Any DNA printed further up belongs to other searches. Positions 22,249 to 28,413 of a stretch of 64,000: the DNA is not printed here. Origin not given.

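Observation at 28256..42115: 14-kb locus of paralogous anchored beta-sandwich proteins with two MinD/ParA ATPases: candidate uncharacterised surface-structure assembly system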

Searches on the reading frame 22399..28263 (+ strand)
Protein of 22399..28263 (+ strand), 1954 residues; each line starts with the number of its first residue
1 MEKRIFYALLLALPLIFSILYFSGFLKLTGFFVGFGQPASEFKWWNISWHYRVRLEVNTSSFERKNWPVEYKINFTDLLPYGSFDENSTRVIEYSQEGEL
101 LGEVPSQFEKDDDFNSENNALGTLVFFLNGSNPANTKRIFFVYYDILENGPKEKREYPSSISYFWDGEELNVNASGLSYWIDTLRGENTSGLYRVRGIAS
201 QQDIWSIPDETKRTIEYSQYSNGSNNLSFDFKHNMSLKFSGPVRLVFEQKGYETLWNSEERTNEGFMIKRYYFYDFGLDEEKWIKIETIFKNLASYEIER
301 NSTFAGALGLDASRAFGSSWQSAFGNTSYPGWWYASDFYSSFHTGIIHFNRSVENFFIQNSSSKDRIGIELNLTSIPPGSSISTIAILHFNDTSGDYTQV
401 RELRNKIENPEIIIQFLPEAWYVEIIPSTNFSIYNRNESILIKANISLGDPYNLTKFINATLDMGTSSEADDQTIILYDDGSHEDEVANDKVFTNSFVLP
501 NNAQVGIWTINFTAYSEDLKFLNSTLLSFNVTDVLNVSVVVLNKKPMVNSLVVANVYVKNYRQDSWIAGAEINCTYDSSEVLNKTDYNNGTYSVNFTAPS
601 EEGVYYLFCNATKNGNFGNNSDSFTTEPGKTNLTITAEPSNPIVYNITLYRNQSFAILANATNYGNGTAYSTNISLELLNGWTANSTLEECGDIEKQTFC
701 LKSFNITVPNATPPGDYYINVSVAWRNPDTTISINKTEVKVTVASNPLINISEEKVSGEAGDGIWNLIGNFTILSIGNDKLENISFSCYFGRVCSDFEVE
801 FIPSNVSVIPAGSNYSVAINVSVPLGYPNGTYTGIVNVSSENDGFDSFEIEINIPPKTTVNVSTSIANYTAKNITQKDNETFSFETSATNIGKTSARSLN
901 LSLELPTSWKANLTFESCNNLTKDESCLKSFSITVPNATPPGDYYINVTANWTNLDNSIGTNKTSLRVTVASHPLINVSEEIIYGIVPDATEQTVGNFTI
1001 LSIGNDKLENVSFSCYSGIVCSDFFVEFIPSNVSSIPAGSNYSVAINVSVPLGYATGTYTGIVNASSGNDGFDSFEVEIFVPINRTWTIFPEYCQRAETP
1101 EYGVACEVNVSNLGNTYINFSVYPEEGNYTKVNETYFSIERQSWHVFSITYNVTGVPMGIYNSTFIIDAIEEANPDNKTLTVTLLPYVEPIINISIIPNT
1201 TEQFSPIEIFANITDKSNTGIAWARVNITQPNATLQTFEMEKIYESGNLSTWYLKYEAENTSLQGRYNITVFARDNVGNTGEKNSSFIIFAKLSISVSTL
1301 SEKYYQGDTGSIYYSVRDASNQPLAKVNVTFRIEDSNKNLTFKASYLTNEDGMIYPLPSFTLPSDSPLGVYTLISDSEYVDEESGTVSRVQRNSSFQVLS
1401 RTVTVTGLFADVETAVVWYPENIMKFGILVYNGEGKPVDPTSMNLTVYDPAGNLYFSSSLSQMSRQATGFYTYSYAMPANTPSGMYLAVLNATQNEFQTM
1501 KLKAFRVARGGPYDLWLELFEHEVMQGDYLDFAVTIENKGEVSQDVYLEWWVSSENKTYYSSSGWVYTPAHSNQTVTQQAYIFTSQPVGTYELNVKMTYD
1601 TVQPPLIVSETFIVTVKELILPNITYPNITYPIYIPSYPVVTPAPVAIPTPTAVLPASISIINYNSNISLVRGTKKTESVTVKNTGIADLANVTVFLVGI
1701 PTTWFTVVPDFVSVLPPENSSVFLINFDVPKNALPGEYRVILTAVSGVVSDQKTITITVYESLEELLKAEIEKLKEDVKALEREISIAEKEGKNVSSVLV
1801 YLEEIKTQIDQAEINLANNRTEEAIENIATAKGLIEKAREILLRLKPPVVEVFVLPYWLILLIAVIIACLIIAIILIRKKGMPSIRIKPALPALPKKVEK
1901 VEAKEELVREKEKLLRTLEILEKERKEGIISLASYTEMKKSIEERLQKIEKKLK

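Call 4: search_protein_families(library=pfam, max_evalue=0.01, proteins=[window:22399-28263:+])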
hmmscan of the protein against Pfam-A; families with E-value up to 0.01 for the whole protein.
window:22399-28263:+ (1954 aa): 8 families
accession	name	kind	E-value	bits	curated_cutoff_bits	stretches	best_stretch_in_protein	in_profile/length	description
PF10633.15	NPCBM_assoc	-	1.9e-31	108.5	24.4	3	880-953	5-78/78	NPCBM-associated, NEW3 domain of alpha-galactosidase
PF01835.25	MG2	-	6.8e-22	78.1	32.8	2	1418-1507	11-96/96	MG2 domain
PF09134.16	Invasin_D3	-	7.9e-05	23.5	33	0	558-618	28-87/98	Invasin, domain 3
PF22680.2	Glyco_hydro_123_N_2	-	0.00028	21.2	27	0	809-839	111-141/142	Glycoside hydrolase 123 N-terminal domain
PF02369.22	Big_1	-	0.00047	20.7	34.9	1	1315-1353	24-61/93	Bacterial Ig-like domain (group 1)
PF00868.26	Transglut_N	-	0.0017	19.2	27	0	1491-1597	10-113/114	Transglutaminase family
PF09608.15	Alph_Pro_TM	-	0.0036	17.5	24.5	0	477-531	133-186/227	Putative transmembrane protein (Alph_Pro_TM)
PF21226.3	MalQ_N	-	0.0056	17.5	24.1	0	1351-1378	52-79/91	MalQ N-terminal beta sandwich domain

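Call 16: search_protein_families(library=ncbifam, max_evalue=0.01, proteins=[window:22399-28263:+])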
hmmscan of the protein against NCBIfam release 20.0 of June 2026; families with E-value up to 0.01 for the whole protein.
window:22399-28263:+ (1954 aa): 1 family
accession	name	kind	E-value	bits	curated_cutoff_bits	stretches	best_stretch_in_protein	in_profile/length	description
NF041940.1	choice_anch_X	domain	1.6e-06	27.7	25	1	475-513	1-36/37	choice-of-anchor X domain-containing protein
